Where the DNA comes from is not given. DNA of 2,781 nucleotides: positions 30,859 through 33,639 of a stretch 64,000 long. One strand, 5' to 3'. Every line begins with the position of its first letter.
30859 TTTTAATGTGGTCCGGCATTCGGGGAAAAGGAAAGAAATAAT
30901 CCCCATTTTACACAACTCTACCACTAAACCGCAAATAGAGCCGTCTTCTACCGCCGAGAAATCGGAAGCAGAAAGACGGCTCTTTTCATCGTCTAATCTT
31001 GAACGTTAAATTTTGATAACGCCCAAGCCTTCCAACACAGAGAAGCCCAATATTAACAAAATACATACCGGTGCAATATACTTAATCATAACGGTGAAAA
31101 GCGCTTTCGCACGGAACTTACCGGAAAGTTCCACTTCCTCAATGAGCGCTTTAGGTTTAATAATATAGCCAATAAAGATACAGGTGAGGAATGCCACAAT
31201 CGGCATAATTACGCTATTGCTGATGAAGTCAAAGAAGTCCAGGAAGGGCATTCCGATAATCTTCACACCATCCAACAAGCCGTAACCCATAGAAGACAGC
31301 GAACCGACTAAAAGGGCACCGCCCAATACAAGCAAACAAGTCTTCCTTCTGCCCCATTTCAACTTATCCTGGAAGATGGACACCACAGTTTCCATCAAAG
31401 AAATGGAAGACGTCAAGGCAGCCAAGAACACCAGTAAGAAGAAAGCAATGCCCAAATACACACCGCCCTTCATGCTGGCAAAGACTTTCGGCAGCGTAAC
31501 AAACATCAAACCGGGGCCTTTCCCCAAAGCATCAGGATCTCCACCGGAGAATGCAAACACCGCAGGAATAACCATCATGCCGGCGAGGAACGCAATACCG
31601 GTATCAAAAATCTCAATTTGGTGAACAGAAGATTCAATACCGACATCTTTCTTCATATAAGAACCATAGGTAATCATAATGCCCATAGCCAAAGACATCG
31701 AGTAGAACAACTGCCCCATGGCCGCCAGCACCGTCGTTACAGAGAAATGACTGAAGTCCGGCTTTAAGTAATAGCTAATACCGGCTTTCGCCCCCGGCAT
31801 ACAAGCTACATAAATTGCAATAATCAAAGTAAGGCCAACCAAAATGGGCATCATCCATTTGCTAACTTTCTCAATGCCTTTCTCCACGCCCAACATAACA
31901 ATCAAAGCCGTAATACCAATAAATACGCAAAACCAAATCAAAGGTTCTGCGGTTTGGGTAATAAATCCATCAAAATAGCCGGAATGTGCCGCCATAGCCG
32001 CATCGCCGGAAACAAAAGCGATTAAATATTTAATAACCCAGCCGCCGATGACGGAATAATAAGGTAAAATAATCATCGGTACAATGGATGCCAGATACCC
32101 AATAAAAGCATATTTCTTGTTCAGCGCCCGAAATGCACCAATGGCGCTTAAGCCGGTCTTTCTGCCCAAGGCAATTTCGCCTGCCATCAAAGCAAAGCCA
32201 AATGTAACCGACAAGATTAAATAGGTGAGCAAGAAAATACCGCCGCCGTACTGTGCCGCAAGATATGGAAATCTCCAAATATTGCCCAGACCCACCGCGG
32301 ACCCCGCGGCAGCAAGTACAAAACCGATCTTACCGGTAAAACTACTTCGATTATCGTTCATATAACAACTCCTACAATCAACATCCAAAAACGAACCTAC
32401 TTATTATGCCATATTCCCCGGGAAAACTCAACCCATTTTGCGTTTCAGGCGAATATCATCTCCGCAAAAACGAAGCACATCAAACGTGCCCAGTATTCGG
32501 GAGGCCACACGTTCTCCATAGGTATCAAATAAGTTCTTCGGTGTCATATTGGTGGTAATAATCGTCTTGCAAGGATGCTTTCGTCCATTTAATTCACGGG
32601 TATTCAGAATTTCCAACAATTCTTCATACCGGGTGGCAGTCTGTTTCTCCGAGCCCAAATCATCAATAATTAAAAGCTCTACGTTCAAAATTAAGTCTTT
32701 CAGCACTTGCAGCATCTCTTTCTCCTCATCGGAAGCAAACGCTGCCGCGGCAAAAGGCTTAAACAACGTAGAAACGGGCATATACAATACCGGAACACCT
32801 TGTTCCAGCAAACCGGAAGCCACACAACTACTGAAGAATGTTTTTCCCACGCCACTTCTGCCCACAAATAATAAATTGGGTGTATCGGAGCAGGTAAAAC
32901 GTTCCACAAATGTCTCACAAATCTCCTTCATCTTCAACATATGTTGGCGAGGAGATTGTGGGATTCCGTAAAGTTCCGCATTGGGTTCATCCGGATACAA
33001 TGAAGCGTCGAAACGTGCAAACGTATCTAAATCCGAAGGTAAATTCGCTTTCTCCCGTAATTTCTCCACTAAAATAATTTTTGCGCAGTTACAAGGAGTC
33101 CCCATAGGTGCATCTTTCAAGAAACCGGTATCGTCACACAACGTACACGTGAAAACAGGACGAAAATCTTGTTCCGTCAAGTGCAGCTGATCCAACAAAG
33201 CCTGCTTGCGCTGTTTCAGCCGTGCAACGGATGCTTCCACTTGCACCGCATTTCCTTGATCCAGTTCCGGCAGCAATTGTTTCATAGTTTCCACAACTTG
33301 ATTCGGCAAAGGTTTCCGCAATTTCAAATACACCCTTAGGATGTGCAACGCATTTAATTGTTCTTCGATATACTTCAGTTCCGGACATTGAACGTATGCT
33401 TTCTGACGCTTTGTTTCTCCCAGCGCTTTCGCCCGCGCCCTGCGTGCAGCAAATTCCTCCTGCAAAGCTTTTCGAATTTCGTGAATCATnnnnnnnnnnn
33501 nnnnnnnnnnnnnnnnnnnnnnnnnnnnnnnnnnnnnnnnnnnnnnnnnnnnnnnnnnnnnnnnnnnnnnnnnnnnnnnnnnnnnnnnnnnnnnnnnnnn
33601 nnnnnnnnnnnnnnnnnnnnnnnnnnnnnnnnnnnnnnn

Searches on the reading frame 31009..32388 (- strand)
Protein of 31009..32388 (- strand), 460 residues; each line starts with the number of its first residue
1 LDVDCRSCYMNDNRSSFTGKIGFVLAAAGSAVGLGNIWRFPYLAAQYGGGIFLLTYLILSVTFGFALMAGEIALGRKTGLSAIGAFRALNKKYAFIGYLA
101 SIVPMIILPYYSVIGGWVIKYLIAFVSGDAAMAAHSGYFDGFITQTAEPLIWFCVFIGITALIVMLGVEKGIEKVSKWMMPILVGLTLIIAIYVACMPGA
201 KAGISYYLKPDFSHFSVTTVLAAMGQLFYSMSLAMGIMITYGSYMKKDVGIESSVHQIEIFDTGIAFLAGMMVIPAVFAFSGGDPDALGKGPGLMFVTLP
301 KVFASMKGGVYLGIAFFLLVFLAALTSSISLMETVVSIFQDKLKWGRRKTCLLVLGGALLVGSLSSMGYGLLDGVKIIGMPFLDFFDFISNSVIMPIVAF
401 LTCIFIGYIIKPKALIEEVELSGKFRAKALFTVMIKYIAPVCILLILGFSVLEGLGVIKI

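Call 41: search_protein_families(library=pfam, proteins=[window:31009-32388:-], max_evalue=0.00001)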
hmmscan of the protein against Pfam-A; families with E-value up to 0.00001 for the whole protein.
window:31009-32388:- (460 aa): 1 family
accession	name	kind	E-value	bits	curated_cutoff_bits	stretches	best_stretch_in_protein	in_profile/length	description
PF00209.24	SNF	-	7.4e-61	206.9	27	2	154-452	181-482/524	Sodium:neurotransmitter symporter family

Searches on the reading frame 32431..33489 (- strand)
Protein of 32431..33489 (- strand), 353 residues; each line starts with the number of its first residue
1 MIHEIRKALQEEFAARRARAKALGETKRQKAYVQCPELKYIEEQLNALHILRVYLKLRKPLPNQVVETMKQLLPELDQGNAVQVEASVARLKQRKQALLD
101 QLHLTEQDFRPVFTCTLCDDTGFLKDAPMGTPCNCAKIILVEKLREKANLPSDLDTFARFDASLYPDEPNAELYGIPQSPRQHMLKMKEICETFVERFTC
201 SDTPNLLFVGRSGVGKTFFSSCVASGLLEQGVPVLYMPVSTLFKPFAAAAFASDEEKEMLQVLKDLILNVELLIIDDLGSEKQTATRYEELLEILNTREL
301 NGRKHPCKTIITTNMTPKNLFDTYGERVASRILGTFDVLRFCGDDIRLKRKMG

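Call 41: search_protein_families(library=pfam, proteins=[window:32431-33489:-], max_evalue=0.00001)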
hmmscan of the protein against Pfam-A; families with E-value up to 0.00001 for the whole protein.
window:32431-33489:- (353 aa): 1 family
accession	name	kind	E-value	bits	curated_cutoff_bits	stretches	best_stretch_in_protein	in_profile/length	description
PF01695.23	IstB_IS21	-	3.1e-10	40.4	24.1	1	202-350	91-234/238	IstB-like ATP binding protein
